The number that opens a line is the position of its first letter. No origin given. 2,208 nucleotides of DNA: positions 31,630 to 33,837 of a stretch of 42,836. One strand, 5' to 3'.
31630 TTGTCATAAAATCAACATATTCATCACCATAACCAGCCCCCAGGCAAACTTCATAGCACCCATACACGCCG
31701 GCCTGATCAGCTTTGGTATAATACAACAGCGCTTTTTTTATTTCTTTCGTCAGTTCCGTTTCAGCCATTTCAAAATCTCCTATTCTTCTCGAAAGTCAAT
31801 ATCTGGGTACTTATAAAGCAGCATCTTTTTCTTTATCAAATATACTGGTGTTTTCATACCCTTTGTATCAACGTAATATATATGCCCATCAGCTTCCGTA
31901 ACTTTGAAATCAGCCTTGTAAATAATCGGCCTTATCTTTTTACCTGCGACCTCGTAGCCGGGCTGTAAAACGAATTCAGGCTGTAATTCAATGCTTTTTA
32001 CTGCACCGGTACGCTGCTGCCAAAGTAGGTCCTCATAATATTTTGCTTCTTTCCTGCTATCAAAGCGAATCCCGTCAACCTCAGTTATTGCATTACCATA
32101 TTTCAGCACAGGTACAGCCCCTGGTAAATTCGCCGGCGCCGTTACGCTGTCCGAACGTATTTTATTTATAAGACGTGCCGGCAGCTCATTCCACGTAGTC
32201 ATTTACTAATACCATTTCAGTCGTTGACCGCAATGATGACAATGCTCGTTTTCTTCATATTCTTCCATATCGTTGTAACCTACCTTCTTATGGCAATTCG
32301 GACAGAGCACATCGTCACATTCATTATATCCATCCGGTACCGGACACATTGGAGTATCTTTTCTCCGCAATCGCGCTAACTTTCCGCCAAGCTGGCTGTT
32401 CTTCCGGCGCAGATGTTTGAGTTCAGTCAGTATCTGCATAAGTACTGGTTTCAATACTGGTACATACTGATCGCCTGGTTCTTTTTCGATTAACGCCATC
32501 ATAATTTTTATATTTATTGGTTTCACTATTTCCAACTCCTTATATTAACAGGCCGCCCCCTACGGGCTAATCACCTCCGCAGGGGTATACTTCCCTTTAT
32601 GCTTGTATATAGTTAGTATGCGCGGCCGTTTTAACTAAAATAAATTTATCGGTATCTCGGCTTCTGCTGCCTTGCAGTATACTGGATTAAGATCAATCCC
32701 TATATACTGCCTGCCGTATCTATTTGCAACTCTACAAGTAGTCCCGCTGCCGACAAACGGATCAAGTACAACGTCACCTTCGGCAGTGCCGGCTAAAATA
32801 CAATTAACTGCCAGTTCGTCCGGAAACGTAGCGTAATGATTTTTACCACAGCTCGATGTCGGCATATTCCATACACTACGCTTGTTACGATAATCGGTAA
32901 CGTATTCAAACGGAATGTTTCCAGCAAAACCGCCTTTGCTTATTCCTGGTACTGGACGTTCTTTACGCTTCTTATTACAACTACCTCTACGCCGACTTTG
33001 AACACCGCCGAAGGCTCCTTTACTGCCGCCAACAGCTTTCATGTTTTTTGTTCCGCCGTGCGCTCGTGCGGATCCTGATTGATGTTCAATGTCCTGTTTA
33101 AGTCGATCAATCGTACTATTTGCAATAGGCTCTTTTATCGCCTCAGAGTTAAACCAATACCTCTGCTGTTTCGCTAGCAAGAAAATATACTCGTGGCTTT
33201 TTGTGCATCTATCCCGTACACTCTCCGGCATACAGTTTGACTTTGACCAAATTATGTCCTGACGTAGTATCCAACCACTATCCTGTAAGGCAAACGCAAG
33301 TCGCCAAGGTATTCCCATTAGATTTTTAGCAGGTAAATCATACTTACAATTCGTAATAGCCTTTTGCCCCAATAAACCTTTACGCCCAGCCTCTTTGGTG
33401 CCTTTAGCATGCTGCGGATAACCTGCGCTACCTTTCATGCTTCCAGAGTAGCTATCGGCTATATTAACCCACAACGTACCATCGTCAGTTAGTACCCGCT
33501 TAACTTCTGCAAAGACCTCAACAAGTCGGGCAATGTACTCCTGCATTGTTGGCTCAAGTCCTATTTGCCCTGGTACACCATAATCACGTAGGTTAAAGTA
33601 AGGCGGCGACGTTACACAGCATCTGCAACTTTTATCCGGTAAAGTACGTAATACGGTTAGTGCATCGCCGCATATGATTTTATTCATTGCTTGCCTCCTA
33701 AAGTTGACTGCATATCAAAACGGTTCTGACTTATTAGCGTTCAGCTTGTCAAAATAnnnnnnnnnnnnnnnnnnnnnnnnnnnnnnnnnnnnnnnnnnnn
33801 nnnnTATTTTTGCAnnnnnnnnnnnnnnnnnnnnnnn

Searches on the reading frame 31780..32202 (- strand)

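Call 60: search_protein_families(library=phrogs, proteins=[window:31780-32202:-], max_evalue=0.001)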
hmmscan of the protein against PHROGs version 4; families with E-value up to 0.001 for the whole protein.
window:31780-32202:- (140 aa): 3 families
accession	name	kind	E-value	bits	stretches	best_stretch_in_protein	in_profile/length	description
phrog_190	-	DNA, RNA and nucleotide metabolism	4.3e-43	148.9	1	33-134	176-276/338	Holliday junction resolvase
phrog_31719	-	unknown function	3.8e-09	37.4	1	34-99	3-64/65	-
phrog_37023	-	DNA, RNA and nucleotide metabolism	2.6e-06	28.3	1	29-116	29-117/171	endonuclease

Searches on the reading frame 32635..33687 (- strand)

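Call 60: search_protein_families(library=phrogs, proteins=[window:32635-33687:-], max_evalue=0.001)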
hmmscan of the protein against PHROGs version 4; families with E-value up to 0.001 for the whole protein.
window:32635-33687:- (350 aa): 13 families
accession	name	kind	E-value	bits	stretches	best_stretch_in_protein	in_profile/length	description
phrog_67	-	other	2.4e-70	239.5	1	1-345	123-343/743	DNA methyltransferase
phrog_498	-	other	1.1e-22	81.3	1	133-341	289-416/633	DNA methyltransferase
phrog_3008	-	other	1.8e-14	54.6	1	266-344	128-210/244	DNA methyltransferase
phrog_12517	-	unknown function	6.5e-14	52.8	2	301-343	103-145/316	-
phrog_6025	-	other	4.1e-11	43.9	1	3-158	13-119/192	DNA methyltransferase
phrog_18146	-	other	4.4e-11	43.3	1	285-336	50-102/452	DNA methyltransferase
phrog_6952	-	other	5.3e-07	30.7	1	283-335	113-165/181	DNA methyltransferase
phrog_10183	-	other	1.3e-05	24.7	1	303-337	115-149/889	DNA methyltransferase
phrog_18293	-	other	1.6e-05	25.8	1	281-342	43-104/119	methyltransferase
phrog_23148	-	unknown function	5e-05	24.4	1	305-342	106-143/165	-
phrog_23085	-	unknown function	5e-05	24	1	280-338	40-98/138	-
phrog_8769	-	other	0.00023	22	1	304-339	12-47/71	methyltransferase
phrog_16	-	DNA, RNA and nucleotide metabolism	0.00068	18.9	1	296-340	860-904/986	DNA helicase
